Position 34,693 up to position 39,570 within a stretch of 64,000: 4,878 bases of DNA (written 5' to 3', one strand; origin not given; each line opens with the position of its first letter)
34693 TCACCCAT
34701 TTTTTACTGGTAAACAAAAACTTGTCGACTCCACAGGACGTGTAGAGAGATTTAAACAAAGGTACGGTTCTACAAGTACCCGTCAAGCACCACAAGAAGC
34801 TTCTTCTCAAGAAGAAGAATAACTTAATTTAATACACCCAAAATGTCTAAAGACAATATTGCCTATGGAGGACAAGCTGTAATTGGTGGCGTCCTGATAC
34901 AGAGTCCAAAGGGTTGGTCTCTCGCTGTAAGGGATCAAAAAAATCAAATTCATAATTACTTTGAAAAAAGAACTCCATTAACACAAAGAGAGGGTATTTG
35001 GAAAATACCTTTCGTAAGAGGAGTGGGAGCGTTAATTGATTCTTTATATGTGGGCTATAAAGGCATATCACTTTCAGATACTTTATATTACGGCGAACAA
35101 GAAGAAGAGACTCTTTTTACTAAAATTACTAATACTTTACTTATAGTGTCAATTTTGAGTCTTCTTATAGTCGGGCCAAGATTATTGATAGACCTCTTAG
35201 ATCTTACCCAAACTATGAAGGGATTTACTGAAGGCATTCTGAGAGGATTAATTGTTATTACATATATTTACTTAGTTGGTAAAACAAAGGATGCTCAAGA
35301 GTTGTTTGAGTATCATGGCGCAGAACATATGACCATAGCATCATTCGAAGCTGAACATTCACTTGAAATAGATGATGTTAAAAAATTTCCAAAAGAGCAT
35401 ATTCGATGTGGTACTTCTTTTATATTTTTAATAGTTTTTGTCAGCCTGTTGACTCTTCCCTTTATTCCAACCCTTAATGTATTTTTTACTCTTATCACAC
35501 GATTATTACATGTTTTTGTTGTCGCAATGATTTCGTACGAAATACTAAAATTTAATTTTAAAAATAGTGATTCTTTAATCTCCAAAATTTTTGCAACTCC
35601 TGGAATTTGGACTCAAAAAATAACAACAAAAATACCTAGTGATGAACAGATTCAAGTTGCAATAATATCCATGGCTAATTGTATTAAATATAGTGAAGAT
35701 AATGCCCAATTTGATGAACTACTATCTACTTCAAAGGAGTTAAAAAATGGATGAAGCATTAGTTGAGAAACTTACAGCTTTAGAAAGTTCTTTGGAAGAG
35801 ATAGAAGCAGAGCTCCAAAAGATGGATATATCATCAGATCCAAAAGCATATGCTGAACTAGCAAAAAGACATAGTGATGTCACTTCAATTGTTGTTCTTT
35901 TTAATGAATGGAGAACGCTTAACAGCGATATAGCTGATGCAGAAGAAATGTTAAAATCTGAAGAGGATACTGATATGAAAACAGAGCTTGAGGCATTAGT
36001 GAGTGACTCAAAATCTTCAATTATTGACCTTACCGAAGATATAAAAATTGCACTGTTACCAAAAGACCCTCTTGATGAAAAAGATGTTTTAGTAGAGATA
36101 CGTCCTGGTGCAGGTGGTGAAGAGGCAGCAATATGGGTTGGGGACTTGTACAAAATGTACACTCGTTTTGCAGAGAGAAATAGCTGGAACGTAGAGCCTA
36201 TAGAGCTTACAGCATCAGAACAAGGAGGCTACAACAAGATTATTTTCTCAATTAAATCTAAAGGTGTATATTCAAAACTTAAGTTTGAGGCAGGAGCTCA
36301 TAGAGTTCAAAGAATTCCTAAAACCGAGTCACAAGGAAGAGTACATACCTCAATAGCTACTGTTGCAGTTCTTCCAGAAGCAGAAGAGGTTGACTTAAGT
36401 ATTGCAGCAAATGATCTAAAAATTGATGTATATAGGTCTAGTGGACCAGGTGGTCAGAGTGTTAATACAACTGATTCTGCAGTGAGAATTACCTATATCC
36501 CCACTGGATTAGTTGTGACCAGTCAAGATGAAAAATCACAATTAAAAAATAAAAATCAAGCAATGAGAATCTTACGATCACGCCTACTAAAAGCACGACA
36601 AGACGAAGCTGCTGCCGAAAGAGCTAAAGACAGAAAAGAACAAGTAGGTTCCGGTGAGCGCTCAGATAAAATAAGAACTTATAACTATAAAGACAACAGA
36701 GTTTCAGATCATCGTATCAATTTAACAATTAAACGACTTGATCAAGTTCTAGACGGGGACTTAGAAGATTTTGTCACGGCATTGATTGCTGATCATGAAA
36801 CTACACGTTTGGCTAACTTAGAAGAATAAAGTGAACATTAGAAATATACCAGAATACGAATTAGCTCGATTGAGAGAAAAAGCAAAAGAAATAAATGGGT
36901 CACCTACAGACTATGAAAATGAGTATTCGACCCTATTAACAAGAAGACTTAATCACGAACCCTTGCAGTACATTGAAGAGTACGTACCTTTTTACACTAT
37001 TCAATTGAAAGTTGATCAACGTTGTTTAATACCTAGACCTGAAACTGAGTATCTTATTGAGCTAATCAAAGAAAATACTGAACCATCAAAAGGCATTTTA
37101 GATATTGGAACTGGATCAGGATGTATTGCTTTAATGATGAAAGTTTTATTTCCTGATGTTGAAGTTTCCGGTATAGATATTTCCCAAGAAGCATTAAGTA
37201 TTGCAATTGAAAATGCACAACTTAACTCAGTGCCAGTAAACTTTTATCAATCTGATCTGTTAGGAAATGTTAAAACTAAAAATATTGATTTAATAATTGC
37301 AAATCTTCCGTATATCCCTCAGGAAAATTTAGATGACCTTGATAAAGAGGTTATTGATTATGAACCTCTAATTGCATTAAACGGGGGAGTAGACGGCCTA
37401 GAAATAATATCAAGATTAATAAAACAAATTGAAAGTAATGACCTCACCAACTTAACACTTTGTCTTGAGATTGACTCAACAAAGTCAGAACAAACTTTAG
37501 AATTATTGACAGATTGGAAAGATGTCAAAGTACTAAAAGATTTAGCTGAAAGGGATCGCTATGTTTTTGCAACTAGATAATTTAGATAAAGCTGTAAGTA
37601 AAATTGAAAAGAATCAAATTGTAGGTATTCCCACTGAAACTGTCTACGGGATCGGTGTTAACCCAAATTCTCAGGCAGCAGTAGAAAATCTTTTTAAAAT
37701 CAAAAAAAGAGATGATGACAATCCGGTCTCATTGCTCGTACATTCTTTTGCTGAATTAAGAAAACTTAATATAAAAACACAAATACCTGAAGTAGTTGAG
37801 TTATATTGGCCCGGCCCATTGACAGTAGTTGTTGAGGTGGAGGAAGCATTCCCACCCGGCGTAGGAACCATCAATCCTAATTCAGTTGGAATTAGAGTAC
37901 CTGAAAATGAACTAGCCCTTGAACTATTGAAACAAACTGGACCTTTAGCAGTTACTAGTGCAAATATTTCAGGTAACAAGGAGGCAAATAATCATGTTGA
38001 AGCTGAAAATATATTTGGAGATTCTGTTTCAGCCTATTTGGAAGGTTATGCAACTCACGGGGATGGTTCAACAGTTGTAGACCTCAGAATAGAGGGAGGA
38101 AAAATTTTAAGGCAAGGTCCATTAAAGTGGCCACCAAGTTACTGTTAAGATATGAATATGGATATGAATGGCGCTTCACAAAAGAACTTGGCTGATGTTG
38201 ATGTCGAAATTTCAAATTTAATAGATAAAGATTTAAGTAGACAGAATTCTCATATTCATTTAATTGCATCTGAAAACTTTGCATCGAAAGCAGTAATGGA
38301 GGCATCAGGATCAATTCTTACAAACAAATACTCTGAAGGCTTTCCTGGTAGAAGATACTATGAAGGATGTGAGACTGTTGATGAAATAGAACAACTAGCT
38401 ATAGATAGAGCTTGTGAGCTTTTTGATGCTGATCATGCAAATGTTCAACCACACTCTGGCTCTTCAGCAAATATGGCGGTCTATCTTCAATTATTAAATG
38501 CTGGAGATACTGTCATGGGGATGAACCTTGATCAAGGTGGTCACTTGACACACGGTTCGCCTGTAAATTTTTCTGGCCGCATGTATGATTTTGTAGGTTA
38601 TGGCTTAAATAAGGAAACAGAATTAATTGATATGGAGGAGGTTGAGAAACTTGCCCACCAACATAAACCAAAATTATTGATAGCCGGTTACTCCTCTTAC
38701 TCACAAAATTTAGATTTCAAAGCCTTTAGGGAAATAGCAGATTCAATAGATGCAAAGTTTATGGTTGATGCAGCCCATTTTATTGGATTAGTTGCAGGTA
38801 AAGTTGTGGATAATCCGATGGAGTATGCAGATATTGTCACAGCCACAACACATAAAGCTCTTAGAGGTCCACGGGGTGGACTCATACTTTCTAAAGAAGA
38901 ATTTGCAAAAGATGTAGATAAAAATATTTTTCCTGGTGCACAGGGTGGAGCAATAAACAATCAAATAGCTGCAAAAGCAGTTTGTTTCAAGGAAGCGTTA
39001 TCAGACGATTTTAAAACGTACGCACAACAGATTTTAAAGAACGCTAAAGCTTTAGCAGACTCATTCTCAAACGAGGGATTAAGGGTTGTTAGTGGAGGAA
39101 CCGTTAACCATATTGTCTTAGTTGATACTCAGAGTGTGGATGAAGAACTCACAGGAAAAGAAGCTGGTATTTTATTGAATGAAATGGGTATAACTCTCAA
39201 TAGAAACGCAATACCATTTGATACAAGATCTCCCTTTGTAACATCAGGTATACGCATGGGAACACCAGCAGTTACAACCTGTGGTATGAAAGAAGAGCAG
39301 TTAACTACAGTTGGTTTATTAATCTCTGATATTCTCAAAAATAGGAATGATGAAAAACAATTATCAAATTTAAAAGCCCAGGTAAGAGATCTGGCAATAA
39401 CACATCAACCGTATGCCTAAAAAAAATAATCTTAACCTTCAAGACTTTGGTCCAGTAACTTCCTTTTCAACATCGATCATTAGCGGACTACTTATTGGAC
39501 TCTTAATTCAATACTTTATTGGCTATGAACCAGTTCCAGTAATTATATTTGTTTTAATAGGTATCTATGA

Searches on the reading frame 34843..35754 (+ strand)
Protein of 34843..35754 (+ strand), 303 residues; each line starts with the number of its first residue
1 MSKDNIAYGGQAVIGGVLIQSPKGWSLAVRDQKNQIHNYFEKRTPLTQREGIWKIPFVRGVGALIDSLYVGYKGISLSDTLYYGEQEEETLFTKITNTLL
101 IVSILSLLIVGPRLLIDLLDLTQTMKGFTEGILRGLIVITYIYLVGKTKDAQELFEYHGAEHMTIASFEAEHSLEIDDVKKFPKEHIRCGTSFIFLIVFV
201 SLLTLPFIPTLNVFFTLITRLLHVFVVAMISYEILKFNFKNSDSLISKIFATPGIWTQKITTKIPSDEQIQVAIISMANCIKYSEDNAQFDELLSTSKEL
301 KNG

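Call 23: search_protein_families(library=pfam, proteins=[window:34843-35754:+], max_evalue=0.001)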
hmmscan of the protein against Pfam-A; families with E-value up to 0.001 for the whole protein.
window:34843-35754:+ (303 aa): 1 family
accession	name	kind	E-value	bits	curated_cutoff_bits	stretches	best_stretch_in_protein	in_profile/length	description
PF07136.16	DUF1385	-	8.5e-62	208.9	22.1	1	55-281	1-225/227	Protein of unknown function (DUF1385)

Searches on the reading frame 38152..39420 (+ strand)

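Call 23: search_protein_families(library=pfam, proteins=[window:38152-39420:+], max_evalue=0.001)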
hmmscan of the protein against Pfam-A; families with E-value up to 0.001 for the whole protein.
window:38152-39420:+ (422 aa): 3 families
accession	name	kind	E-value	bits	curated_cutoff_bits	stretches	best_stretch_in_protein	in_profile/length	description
PF00464.25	SHMT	-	9.4e-153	509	27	1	13-389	1-397/399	Serine hydroxymethyltransferase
PF00155.27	Aminotran_1_2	-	1.8e-07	31.1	19.7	1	67-355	35-336/361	Aminotransferase class I and II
PF01212.27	Beta_elim_lyase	-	6.3e-05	22.9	27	1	85-313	39-238/288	Beta-eliminating lyase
